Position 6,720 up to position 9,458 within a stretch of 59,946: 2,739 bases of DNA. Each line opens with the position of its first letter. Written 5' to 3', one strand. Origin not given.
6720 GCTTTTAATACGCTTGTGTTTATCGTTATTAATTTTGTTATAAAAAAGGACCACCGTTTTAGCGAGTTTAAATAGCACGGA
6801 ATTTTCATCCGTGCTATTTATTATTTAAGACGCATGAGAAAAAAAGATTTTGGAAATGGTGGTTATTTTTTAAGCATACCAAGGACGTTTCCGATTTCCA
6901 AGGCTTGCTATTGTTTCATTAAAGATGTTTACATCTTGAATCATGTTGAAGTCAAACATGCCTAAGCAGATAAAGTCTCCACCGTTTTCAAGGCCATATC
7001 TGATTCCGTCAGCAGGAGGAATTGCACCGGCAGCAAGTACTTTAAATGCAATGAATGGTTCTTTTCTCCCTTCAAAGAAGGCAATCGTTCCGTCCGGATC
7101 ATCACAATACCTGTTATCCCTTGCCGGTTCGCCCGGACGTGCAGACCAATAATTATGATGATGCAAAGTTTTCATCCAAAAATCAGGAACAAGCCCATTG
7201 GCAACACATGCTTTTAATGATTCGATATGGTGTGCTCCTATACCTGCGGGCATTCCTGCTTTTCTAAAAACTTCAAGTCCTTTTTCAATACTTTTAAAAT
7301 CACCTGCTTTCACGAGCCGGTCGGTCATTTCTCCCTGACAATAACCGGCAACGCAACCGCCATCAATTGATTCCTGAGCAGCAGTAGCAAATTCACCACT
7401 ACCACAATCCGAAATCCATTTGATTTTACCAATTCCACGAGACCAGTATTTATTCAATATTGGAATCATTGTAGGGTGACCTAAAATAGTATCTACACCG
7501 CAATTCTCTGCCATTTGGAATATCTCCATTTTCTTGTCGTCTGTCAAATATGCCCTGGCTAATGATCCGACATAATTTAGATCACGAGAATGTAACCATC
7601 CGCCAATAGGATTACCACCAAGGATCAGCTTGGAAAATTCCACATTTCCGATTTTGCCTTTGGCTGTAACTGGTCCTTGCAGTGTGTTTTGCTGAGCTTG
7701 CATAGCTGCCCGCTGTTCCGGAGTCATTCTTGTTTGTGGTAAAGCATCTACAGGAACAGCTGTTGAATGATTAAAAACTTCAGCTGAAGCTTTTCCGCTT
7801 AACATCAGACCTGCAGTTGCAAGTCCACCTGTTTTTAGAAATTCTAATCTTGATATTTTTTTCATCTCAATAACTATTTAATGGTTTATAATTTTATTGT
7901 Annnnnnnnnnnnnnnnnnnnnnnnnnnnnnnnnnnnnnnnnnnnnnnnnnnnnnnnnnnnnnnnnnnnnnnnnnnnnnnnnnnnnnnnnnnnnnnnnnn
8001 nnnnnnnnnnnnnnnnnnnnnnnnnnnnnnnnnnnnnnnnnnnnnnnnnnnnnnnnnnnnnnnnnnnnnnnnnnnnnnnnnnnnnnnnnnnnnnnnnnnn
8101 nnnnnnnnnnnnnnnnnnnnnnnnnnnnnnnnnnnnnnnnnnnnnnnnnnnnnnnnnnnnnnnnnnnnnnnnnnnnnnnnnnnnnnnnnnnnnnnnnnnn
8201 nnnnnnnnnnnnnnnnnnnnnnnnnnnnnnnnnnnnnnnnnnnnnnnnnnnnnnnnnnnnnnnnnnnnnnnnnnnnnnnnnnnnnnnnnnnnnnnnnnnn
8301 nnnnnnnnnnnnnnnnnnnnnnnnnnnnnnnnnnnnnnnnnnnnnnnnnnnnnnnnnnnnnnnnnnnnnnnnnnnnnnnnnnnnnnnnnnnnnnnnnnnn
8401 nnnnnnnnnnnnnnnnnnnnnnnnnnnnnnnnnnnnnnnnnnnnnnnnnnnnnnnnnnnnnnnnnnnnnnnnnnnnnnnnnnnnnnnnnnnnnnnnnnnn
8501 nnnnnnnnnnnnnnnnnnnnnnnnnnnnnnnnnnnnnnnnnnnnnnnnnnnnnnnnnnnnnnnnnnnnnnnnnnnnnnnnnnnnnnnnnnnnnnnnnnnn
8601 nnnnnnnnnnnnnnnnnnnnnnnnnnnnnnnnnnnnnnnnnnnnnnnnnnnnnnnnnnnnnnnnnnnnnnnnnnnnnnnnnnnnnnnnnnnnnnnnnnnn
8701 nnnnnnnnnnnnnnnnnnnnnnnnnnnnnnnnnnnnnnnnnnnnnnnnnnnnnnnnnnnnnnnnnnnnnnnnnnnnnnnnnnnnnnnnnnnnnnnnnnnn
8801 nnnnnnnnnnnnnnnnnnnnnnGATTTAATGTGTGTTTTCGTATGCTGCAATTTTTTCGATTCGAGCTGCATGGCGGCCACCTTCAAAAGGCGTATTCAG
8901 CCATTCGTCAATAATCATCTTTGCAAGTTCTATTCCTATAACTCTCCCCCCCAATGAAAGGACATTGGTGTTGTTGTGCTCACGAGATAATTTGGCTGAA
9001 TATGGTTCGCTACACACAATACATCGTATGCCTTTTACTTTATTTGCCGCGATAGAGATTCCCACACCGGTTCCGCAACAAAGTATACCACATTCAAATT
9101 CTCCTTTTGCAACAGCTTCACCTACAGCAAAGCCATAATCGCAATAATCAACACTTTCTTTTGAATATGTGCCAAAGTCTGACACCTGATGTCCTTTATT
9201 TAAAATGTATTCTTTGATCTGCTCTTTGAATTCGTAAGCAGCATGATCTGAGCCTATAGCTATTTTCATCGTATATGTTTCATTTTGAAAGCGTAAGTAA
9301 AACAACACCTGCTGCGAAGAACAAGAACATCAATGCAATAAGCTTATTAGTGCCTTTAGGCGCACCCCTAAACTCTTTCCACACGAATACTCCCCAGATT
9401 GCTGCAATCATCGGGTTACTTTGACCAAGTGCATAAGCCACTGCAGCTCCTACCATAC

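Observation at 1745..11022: HTCS-linked SusC/SusD operon with no recognisable CAZyme but a D-allose-pathway-like cytoplasmic module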

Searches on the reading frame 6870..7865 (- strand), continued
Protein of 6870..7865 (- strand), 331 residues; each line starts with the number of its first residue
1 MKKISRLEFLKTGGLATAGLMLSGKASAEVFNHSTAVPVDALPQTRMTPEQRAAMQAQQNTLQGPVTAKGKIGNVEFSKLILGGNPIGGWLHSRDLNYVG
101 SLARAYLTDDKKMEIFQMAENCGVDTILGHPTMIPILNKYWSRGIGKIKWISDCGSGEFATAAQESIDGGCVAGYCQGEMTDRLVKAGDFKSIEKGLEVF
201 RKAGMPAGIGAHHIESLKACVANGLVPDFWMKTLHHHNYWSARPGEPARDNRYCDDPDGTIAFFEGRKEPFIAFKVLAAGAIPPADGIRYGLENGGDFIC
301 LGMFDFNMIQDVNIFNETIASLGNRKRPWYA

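Call 22: fold_search(model_id=the predicted structure, library=pdb)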
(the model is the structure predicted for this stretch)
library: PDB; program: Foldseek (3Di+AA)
matches with E <= 10: 1479; with E <= 0.001: 187
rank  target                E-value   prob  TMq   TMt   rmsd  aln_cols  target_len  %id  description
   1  4exb_E                4.0e-07  1.00  0.56  0.70   4.6       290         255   13  Putative aldo-keto reductase from Pseudomona aeruginosa (released 2013-01-09)
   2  4exb_F                7.8e-07  1.00  0.55  0.70   4.6       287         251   13  Putative aldo-keto reductase from Pseudomona aeruginosa (released 2013-01-09)
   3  4exb_A                9.3e-07  1.00  0.54  0.69   4.4       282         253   13  Putative aldo-keto reductase from Pseudomona aeruginosa (released 2013-01-09)
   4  4exb_D                1.8e-06  1.00  0.55  0.69   4.7       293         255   13  Putative aldo-keto reductase from Pseudomona aeruginosa (released 2013-01-09)
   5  3ngj_C                1.0e-05  1.00  0.41  0.58   5.6       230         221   15  Crystal structure of a putative deoxyribose-phosphate aldolase from Entamoeba histolytica (released 2010-07-21)
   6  7ezi                  1.1e-05  1.00  0.48  0.49   7.6       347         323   12  Rice L-galactose dehydrogenase (apo form) (released 2021-06-23)
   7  3pg8_B                1.6e-05  1.00  0.49  0.60   5.2       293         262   10  Truncated form of 3-deoxy-D-arabino-heptulosonate 7-phosphate synthase from Thermotoga maritima (released 2011-01-26)
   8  4lu0_B                2.6e-05  1.00  0.41  0.52   6.8       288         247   13  Crystal structure of 2-Keto-3-deoxy-D-manno-octulosonate-8-phosphate synthase from Pseudomonas aeruginosa. (released 2013-10-09)
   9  3r13_B                2.8e-05  1.00  0.43  0.53  12.7       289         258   12  Crystal structure of a Deoxyribose-phosphate aldolase (TM_1559) from THERMOTOGA MARITIMA at 1.83 A resolution (released 2011-03-30)
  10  3ngj_A                4.3e-05  1.00  0.41  0.59   5.6       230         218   15  Crystal structure of a putative deoxyribose-phosphate aldolase from Entamoeba histolytica (released 2010-07-21)
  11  3ngj_D                4.6e-05  1.00  0.38  0.53   5.9       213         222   16  Crystal structure of a putative deoxyribose-phosphate aldolase from Entamoeba histolytica (released 2010-07-21)
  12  3pg8_A                5.2e-05  1.00  0.50  0.61   4.9       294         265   10  Truncated form of 3-deoxy-D-arabino-heptulosonate 7-phosphate synthase from Thermotoga maritima (released 2011-01-26)
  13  3r12_A                5.2e-05  1.00  0.43  0.54  12.4       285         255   12  Crystal structure of a Deoxyribose-phosphate aldolase (TM_1559) from THERMOTOGA MARITIMA at 1.75 A resolution (released 2011-04-20)
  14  3r13_A                5.8e-05  1.00  0.43  0.53  12.5       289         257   12  Crystal structure of a Deoxyribose-phosphate aldolase (TM_1559) from THERMOTOGA MARITIMA at 1.83 A resolution (released 2011-03-30)
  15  1ktn_B                6.6e-05  1.00  0.39  0.50   7.0       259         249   15  Structural Genomics, Protein EC1535 (released 2002-08-14)
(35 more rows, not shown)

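Call 26: find_related_loci(query=window:6870-7862:-, collection=genome_contigs, flank=10000)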
Query window:6870-7862:- (330 aa) in genome_contigs; peptide patterns used: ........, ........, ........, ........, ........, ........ (x = any residue, [..] = any of these).
384 stretches matched a pattern; 285 encode a relative of the query (tblastn E <= 1e-3); the best 80 are kept; 80 distinct loci.
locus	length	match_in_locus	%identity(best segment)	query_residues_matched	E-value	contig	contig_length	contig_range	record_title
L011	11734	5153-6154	81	1-330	0e+0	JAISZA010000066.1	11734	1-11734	MAG: Tannerellaceae bacterium isolate Nc350_bin62 k119_808915, whole genome shotgun sequence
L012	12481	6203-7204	83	1-330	0e+0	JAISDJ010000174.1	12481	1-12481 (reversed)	MAG: Tannerellaceae bacterium isolate Gx485_bin124 k119_1771016, whole genome shotgun sequence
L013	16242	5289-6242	74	1-330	7e-165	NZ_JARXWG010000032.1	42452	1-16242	Parabacteroides sp. PF5-9 Ga0505165_32, whole genome shotgun sequence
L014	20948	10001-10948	68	1-328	1e-151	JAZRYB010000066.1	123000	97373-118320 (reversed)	MAG: Candidatus Cryptobacteroides sp. isolate T1900044950_TA20190003.MAGScoT_cleanbin_000048 SGB_3599_k141_727945, whole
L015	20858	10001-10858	52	42-328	1e-100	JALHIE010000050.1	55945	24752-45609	MAG: Porphyromonadaceae bacterium isolate 5-aug_S3_028 scaffold_1596, whole genome shotgun sequence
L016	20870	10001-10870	49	38-328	6e-98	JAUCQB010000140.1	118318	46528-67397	MAG: Phycisphaerae bacterium isolate Bin_018 k127_535258, whole genome shotgun sequence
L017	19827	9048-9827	56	69-330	8e-98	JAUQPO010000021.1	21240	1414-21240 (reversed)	MAG: Acidobacteriota bacterium isolate JZ-1.bins.10.201901 NODE_1829_length_21240_cov_1.827121, whole genome shotgun seq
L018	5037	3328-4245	50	35-330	1e-95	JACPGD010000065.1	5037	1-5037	MAG: Candidatus Hydrogenedentota bacterium isolate NC_groundwater_378_Ag_B-0.1um_61_12 GD18-4_B1_scaffold_1955, whole ge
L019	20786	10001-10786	54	68-330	2e-95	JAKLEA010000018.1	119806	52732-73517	MAG: Planctomycetota bacterium isolate RA.bin122 RA.bin122_18, whole genome shotgun sequence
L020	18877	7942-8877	47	12-330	2e-94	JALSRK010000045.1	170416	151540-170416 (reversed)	MAG: Solibacteraceae bacterium isolate 356-308_metabat1_scaf2bin.066 356-308_scaffold_30_c1, whole genome shotgun sequen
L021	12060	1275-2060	53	68-330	2e-94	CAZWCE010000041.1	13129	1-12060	MAG TPA_asm: uncultured Planctomycetaceae bacterium isolate SRP332253_co1_257 genome assembly, contig: NODE_7997_length_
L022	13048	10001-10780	52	70-330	2e-94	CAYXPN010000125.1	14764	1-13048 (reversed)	MAG TPA_asm: uncultured Planctomycetaceae bacterium isolate binchicken_co17_32 genome assembly, contig: NODE_9474_length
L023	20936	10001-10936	47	12-330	8e-95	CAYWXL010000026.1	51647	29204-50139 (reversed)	MAG TPA_asm: uncultured Solibacteraceae bacterium isolate SRP216583_co2_198 genome assembly, contig: NODE_300_length_516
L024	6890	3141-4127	46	4-330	2e-92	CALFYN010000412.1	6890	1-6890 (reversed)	MAG TPA_asm: uncultured Acidobacteria bacterium isolate SRR6227243_bin.2_CONCOCT_v1.1_MAG genome assembly, contig: ERZ79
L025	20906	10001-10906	46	31-330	4e-92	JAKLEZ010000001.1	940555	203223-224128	MAG: Planctomycetota bacterium isolate RA.bin145 RA.bin145_1, whole genome shotgun sequence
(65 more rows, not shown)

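Call 30: search_solved_structures(query=A1, max_evalue=10, show_alignments=2)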
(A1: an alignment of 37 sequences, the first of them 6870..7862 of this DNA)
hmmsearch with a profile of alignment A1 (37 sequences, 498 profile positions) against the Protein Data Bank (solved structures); distinct sequences matched with E-value up to 10: 5.
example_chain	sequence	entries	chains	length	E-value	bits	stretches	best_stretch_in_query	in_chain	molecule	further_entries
8ebc_A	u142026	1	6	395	0.051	15.6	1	445-470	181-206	Lmo0132 protein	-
1pvn_A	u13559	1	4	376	0.26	13.3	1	444-470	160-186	Inosine-5'-monophosphate dehydrogenase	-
1lrt_A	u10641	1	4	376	0.27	13.2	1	444-470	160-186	INOSINE-5'-MONOPHOSPHATE DEHYDROGENASE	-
9glc_BD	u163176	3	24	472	0.29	13.2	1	134-252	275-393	Non-POU domain containing octamer binding | Non-POU domain-containing octamer-binding protein isoform X2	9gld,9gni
1ak5_A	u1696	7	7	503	0.56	12.2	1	444-470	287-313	INOSINE-5'-MONOPHOSPHATE DEHYDROGENASE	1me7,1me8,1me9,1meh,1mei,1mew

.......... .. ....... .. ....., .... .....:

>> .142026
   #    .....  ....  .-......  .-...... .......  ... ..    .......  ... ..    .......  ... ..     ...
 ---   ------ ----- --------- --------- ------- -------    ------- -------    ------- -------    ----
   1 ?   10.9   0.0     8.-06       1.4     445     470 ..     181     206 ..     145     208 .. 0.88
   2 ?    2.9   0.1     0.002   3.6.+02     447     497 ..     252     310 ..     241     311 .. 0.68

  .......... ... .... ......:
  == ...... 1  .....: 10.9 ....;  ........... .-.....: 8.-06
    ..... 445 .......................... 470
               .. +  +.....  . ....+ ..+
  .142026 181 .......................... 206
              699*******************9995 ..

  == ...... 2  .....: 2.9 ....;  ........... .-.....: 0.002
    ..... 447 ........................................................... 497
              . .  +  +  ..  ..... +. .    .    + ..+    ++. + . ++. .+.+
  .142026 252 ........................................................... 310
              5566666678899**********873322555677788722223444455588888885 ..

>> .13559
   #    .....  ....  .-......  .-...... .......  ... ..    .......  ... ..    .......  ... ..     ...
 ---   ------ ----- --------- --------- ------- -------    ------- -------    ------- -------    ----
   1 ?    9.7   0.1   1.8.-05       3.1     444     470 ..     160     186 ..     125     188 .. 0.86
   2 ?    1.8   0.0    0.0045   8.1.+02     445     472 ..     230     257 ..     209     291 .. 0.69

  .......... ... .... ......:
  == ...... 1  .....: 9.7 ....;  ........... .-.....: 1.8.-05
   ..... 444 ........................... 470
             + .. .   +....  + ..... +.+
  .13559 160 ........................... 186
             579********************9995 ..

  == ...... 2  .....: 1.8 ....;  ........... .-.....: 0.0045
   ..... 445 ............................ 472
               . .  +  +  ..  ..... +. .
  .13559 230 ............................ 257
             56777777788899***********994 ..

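Call 31: search_protein_families(library=pfam, alignment_id=A1, max_evalue=5)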
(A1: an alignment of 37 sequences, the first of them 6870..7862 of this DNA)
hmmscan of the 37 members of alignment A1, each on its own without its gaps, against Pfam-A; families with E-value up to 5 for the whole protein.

A. member 1, window:6870-7862:- (330 aa): 0 families

B. families by the number of members that match (of 37 scanned): 13 families
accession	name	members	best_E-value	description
PF07681.17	DoxX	20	7.7e-10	DoxX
PF07291.16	MauE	14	0.0034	Methylamine utilisation protein MauE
PF10518.14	TAT_signal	4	0.0052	TAT (twin-arginine translocation) pathway signal sequence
PF01973.23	MptE-like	4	0.056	6-hydroxymethylpterin diphosphokinase MptE-like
PF04173.18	DoxD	3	9.5e-05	TQO small subunit DoxD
PF19856.4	DUF6331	1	0.059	Family of unknown function (DUF6331)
PF05090.19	HTTM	1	0.08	HTTM domain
PF10099.14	RskA_C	1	0.12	Anti-sigma-K factor rskA, C-terminal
PF15957.10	Comm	1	0.19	Commissureless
PF05853.18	BKACE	1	0.25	beta-keto acid cleavage enzyme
PF04380.18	BMFP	1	0.34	Membrane fusogenic activity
PF13630.11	SdpI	1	0.59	SdpI/YfhL protein family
PF09811.14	Yae1_N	1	0.68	Essential protein Yae1, N terminal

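Call 59: search_protein_representatives(alignment_id=A3)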
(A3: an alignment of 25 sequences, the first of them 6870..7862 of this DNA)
Query: 25 sequences, 329 profile positions. Proteins with E-value up to 0.001 (for the whole library): 1419; up to 1e-10: 895; up to 1e-30: 249. The best 150 are listed.
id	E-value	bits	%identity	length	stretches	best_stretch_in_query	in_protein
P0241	4.3e-139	479.6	-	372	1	9-328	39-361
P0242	4.5e-136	469.7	-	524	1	4-329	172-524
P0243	2.6e-129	447.5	-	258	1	73-328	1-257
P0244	9.3e-128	442.4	-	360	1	5-329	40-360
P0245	5.8e-125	433.2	-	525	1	3-329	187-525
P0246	1.3e-120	418.8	-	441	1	5-328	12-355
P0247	2.0e-111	388.7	-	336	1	64-329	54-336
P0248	1.0e-106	373.2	-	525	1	4-328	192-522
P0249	2.7e-106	371.8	-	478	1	6-328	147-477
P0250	4.8e-106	371.0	-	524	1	5-328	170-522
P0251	3.0e-104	365.1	-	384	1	53-329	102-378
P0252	8.7e-104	363.6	-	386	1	5-329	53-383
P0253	1.6e-102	359.5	-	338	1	13-328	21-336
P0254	2.0e-101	355.9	-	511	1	4-328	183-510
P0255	3.0e-99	348.7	-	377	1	5-329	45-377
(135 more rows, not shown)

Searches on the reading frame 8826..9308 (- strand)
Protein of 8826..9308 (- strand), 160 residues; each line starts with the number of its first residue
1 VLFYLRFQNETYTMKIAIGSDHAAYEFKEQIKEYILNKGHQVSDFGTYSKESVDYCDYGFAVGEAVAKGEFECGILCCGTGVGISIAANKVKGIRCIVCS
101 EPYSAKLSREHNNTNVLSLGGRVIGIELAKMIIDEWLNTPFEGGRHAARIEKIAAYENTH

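Call 3: search_protein_families(library=pfam, proteins=[window:8826-9308:-], max_evalue=0.01)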
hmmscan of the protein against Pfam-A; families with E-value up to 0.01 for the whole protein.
window:8826-9308:- (160 aa): 1 family
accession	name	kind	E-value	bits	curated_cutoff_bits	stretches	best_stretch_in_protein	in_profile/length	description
PF02502.23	LacAB_rpiB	-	2.2e-61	206.3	24.7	1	16-153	1-138/138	Ribose/Galactose Isomerase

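Call 4: search_protein_families(library=ncbifam, proteins=[window:8826-9308:-], max_evalue=0.01)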
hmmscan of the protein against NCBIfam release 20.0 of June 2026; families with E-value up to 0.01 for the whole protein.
window:8826-9308:- (160 aa): 12 families
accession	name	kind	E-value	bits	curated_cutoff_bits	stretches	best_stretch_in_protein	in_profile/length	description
NF004051.0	PRK05571.1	subfamily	2.4e-61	205.9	135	1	14-158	2-147/149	ribose-5-phosphate isomerase B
TIGR01120.1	rpiB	equivalog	1.9e-60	203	138.65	1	15-155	1-141/143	ribose 5-phosphate isomerase B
TIGR00689.1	rpiB_lacA_lacB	subfamily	3e-57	192.6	88.3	1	16-158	1-144/145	RpiB/LacA/LacB family sugar-phosphate isomerase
TIGR02133.1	RPI_actino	equivalog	2.1e-43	147.7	168.2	1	14-159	1-148/148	ribose-5-phosphate isomerase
NF006381.0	PRK08622.1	equivalog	1.6e-39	135.5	234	1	14-157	1-145/171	galactose-6-phosphate isomerase subunit LacB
NF051858.1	EryPhIsonDerIRhiz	equivalog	2.1e-34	118.8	240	1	14-156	1-146/150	D-erythrulose-4-phosphate isomerase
TIGR01119.1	lacB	equivalog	1.3e-31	109.6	312.55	1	14-146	1-133/171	galactose-6-phosphate isomerase subunit LacB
NF006380.0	PRK08621.1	equivalog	2e-31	109.3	164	1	14-151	1-136/142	galactose-6-phosphate isomerase subunit LacA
NF009258.0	PRK12615.1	equivalog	1.6e-27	96.5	325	1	14-158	1-146/171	galactose-6-phosphate isomerase subunit LacB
TIGR01118.1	lacA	equivalog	6.4e-25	87.9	181.1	1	14-152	1-137/141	galactose-6-phosphate isomerase subunit LacA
NF009257.0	PRK12613.1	equivalog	6.7e-24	84.6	243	1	14-152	1-136/141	galactose-6-phosphate isomerase subunit LacA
NF006753.0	PRK09273.1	equivalog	6.4e-10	38.7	137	1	28-119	19-112/211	hypothetical protein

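Call 25: search_solved_structures(query=window:8826-9308:-, max_evalue=1e-10)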
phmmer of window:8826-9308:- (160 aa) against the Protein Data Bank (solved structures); distinct sequences matched with E-value up to 1e-10: 22.
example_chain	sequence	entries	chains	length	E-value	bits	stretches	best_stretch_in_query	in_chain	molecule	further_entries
3ph3_A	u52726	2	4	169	4.5e-52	179.3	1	14-158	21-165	Ribose-5-phosphate isomerase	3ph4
3he8_A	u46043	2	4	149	7.3e-52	178.6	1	14-158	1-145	Ribose-5-phosphate isomerase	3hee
1nn4_A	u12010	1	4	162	2.4e-51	177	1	13-158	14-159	Ribose 5-phosphate isomerase B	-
2vvr_A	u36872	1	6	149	3.5e-50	173.2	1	15-158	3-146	RIBOSE-5-PHOSPHATE ISOMERASE B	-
1o1x_A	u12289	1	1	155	9.7e-50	171.7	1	11-153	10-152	ribose-5-phosphate isomerase RpiB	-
3s5p_A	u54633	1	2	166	2.5e-44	154.1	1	13-157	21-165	Ribose 5-phosphate isomerase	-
6fxl_A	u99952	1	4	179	2.3e-36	128.3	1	12-160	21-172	Ribose 5-phosphate isomerase, putative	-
6fxs_A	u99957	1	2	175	5e-36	127.2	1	12-158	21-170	Ribose 5-phosphate isomerase, putative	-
3k7o_A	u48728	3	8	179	6.1e-36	126.9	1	12-160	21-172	Ribose 5-phosphate isomerase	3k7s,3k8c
6fxw_A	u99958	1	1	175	5.5e-35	123.8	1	14-157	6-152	Putative ribose 5-phosphate isomerase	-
3k7p_A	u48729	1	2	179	1.1e-34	122.8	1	12-160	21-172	Ribose 5-phosphate isomerase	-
3m1p_A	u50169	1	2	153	1.3e-34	122.5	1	13-160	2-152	Ribose 5-phosphate isomerase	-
4em8_A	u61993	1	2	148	2e-30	109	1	14-153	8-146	Ribose 5-phosphate isomerase B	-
6mu0_A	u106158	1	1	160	6.3e-30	107.3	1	13-158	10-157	Probable ribose-5-phosphate isomerase B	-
4lfk_B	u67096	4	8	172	2.1e-26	95.9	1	15-142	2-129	Galactose-6-phosphate isomerase subunit B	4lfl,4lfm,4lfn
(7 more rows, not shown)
